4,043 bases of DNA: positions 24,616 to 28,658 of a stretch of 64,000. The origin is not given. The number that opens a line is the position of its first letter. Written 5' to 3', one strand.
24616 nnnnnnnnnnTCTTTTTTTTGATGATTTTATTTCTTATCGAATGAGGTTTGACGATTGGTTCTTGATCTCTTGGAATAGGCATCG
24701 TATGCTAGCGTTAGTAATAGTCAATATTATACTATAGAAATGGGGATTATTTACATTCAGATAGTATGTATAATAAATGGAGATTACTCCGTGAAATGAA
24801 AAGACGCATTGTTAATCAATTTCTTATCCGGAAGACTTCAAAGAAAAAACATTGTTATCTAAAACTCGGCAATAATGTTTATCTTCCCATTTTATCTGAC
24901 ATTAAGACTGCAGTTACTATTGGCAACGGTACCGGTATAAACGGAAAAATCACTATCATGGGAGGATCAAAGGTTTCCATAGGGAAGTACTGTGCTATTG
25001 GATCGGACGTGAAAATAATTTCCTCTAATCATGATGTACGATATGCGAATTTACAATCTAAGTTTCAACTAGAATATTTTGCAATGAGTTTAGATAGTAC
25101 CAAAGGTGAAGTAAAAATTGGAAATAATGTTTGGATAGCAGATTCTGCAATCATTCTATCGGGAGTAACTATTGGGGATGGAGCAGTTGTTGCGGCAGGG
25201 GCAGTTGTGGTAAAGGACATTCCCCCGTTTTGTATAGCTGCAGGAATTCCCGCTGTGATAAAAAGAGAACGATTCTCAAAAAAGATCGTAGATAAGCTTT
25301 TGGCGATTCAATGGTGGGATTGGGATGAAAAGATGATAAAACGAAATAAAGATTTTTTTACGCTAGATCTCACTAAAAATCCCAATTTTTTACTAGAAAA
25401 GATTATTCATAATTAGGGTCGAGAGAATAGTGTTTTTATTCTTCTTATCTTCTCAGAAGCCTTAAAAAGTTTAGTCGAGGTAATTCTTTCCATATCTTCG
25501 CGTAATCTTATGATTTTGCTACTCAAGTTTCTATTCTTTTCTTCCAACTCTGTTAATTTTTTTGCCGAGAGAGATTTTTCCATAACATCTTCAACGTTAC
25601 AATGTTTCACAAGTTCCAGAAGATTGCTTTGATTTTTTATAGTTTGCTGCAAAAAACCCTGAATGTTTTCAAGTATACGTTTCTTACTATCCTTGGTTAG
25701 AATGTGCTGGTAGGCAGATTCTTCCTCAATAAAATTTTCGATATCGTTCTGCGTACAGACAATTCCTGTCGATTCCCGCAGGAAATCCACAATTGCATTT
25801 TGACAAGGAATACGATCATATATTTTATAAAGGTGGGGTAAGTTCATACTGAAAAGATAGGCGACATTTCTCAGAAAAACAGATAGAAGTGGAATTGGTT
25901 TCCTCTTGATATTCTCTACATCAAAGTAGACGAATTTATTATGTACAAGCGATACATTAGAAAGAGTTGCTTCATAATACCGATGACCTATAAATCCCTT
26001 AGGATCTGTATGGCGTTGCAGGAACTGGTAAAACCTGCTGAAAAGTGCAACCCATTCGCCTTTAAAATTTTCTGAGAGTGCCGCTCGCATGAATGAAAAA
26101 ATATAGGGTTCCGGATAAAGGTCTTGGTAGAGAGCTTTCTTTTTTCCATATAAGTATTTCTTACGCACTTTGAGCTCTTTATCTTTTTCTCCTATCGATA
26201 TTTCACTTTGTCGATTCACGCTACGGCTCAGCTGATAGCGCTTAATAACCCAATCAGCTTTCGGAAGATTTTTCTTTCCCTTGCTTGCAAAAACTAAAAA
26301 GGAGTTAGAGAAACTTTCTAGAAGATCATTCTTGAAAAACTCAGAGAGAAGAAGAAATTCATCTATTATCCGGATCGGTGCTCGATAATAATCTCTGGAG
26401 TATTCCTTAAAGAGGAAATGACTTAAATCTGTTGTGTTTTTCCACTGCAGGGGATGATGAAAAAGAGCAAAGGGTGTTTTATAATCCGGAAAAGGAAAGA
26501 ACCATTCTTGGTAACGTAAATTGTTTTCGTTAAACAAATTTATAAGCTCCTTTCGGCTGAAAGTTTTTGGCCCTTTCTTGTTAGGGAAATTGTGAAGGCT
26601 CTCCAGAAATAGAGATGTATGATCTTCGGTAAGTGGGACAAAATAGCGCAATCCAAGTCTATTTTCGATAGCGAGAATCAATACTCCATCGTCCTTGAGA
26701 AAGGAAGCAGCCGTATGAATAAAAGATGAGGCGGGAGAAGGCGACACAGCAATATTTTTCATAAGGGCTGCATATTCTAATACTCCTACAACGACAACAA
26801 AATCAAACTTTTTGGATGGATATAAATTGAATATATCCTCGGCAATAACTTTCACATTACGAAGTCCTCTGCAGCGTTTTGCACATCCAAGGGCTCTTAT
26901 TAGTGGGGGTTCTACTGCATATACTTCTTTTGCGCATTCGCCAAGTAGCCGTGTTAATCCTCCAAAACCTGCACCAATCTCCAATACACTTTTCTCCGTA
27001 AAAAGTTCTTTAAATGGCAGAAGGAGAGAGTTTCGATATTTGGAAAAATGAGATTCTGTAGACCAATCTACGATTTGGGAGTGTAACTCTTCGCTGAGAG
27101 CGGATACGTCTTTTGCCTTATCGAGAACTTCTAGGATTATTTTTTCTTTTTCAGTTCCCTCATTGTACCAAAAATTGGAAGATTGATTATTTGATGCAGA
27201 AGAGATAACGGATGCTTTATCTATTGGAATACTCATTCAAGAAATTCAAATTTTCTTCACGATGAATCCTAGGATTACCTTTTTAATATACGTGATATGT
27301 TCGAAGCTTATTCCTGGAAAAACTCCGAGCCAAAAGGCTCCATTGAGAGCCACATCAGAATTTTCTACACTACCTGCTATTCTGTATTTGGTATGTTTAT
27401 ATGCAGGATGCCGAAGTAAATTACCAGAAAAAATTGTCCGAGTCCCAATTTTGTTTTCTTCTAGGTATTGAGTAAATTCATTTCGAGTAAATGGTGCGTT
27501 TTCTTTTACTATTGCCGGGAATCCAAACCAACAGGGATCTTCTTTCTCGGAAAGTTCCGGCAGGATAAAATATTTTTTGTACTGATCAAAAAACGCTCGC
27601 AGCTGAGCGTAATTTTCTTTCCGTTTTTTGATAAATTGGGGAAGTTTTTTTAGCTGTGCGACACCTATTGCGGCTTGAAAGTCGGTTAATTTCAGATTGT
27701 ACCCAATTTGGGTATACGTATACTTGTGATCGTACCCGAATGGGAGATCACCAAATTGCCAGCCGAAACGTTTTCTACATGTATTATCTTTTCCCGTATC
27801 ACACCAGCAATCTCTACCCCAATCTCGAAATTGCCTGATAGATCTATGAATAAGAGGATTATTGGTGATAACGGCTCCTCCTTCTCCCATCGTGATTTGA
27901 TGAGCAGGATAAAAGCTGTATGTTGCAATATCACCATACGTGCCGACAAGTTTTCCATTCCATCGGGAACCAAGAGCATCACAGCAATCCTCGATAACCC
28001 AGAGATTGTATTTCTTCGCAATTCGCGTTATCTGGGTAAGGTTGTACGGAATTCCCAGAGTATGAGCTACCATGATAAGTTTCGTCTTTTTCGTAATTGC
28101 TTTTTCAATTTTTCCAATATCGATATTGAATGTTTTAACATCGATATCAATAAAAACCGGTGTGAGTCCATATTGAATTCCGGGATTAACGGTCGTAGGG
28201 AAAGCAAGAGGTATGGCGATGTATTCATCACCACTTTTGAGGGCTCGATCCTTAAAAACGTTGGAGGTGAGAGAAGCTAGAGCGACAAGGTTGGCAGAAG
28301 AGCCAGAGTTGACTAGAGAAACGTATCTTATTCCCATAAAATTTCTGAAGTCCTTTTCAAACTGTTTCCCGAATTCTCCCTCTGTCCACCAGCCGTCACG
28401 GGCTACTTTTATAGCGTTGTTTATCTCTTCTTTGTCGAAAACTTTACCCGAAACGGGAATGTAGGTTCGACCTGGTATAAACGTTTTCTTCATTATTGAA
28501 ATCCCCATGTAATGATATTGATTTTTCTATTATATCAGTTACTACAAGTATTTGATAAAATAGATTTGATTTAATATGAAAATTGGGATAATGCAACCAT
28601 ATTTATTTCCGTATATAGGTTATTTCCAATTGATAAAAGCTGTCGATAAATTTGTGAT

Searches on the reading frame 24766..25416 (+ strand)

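Call 7: search_protein_families(library=pfam, proteins=[window:24766-25416:+])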
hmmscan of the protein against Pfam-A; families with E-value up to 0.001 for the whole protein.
window:24766-25416:+ (216 aa): 3 families
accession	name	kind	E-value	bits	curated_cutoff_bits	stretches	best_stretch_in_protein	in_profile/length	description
PF00132.30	Hexapep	-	5.7e-14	51.6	27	1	116-148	2-34/36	Bacterial transferase hexapeptide (six repeats)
PF25084.1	LbH_EIF2B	-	5.2e-07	30.1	54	0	35-87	7-56/105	EIF2B subunit epsilon LbH domain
PF14602.12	Hexapep_2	-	7.1e-05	22.9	27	1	116-148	2-32/34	Hexapeptide repeat of succinyl-transferase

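Call 20: search_protein_families(library=ncbifam, proteins=[window:24766-25416:+], max_evalue=0.000001)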
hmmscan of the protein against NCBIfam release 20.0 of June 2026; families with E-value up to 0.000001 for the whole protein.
window:24766-25416:+ (216 aa): 33 families (the best 25 are shown)
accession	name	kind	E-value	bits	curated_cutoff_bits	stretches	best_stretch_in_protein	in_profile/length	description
NF000311.1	Vat_ABCDEFH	equivalog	3.4e-31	108.4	300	1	67-197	55-192/201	Vat family streptogramin A O-acetyltransferase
TIGR03308.1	phn_thr-fam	hypoth_equivalog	6.7e-31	107.7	201.65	1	70-201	54-195/204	phosphonate metabolim protein, transferase hexapeptide repeat family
NF033468.1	stregram_VatI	exception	2.2e-29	102.8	415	1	67-194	57-191/208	streptogramin A O-acetyltransferase Vat(I)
NF000101.1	stregram_VatA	exception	3.6e-28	98.7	450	1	67-198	63-201/219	streptogramin A O-acetyltransferase Vat(A)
NF000111.1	stregram_VatD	exception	1.9e-26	93.2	400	1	68-196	59-194/209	streptogramin A O-acetyltransferase Vat(D)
NF000147.1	stregram_VatF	exception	3.9e-25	88.6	400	1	67-196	64-201/221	streptogramin A O-acetyltransferase Vat(F)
NF000490.1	chloram_CatB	equivalog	6.5e-25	87.7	350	1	69-197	56-192/210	type B chloramphenicol O-acetyltransferase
NF000504.1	stregram_VatH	exception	4.7e-24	85.5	475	1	67-201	62-204/216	streptogramin A O-acetyltransferase Vat(H)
NF000084.1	amicyc_ac_ApmA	equivalog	2.1e-21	76.8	550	1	52-197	119-260/274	aminocyclitol acetyltransferase ApmA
NF000097.1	stregram_VatC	exception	4.5e-21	75.7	425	1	67-197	63-200/212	streptogramin A O-acetyltransferase Vat(C)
NF007240.0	PRK09677.1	equivalog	2e-20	73.1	243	1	15-168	32-183/192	putative lipopolysaccharide biosynthesis O-acetyl transferase WbbJ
NF007076.0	PRK09527.1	equivalog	6.3e-20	71.4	347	1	25-168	49-184/203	galactoside O-acetyltransferase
NF000020.1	stregram_VatE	exception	4.3e-17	62.4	450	1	67-194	59-194/214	streptogramin A O-acetyltransferase Vat(E)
NF007797.0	PRK10502.1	subfamily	3.6e-16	59.3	192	1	49-172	72-182/183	WcaF family extracellular polysaccharide biosynthesis acetyltransferase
TIGR03570.1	NeuD_NnaD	subfamily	1.8e-15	57.1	160.8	1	113-163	151-201/202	NeuD/PglB/VioB family sugar acetyltransferase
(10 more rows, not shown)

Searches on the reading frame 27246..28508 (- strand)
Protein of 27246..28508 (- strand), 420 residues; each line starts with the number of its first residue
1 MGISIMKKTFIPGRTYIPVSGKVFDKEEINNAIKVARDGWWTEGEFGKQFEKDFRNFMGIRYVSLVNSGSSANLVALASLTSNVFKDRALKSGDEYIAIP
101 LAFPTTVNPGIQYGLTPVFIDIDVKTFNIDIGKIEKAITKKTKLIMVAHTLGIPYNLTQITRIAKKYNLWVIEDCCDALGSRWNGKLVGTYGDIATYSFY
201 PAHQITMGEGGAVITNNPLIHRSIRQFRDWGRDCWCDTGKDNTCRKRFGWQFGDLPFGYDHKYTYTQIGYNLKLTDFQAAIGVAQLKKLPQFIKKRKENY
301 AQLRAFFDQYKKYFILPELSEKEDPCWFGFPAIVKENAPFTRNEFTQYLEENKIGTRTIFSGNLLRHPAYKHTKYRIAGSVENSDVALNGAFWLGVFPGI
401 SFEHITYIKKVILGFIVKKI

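Call 18: search_protein_families(library=pfam, proteins=[window:27246-28508:-])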
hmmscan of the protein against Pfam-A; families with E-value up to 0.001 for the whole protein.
window:27246-28508:- (420 aa): 2 families
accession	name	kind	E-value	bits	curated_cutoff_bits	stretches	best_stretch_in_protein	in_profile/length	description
PF01041.23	DegT_DnrJ_EryC1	-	3.5e-95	319.7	19.8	1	25-410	4-357/360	DegT/DnrJ/EryC1/StrS aminotransferase family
PF01212.27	Beta_elim_lyase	-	0.00016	21.6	27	1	49-176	36-170/288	Beta-eliminating lyase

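Call 20: search_protein_families(library=ncbifam, proteins=[window:27246-28508:-], max_evalue=0.000001)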
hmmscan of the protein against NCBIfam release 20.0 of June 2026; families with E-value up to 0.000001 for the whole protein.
window:27246-28508:- (420 aa): 7 families
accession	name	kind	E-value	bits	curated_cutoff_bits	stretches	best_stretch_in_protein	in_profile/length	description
NF011936.0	PRK15407.1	equivalog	5.9e-189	628.3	423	1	6-417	26-437/440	lipopolysaccharide biosynthesis protein RfbH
TIGR03588.1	PseC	equivalog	1.6e-59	201.7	423.5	1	17-406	2-370/380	UDP-4-amino-4,6-dideoxy-N-acetyl-beta-L-altrosamine transaminase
TIGR04181.1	NHT_00031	hypoth_equivalog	4e-52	177.3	420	2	23-226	7-219/359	LegC family aminotransferase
NF008687.0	PRK11706.1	equivalog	2.2e-43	148.4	375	1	35-371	21-330/375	dTDP-4-amino-4,6-dideoxygalactose transaminase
NF008658.2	PRK11658.1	equivalog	2.8e-42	144.7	631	1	15-406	3-367/379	UDP-4-amino-4-deoxy-L-arabinose aminotransferase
TIGR02379.1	ECA_wecE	subfamily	7.1e-36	123.8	434.85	1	29-356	17-317/376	dTDP-4-amino-4,6-dideoxy-D-glucose transaminase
TIGR04427.1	PLP_DesI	equivalog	1.3e-30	106.8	650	1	23-234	28-231/390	dTDP-4-dehydro-6-deoxyglucose aminotransferase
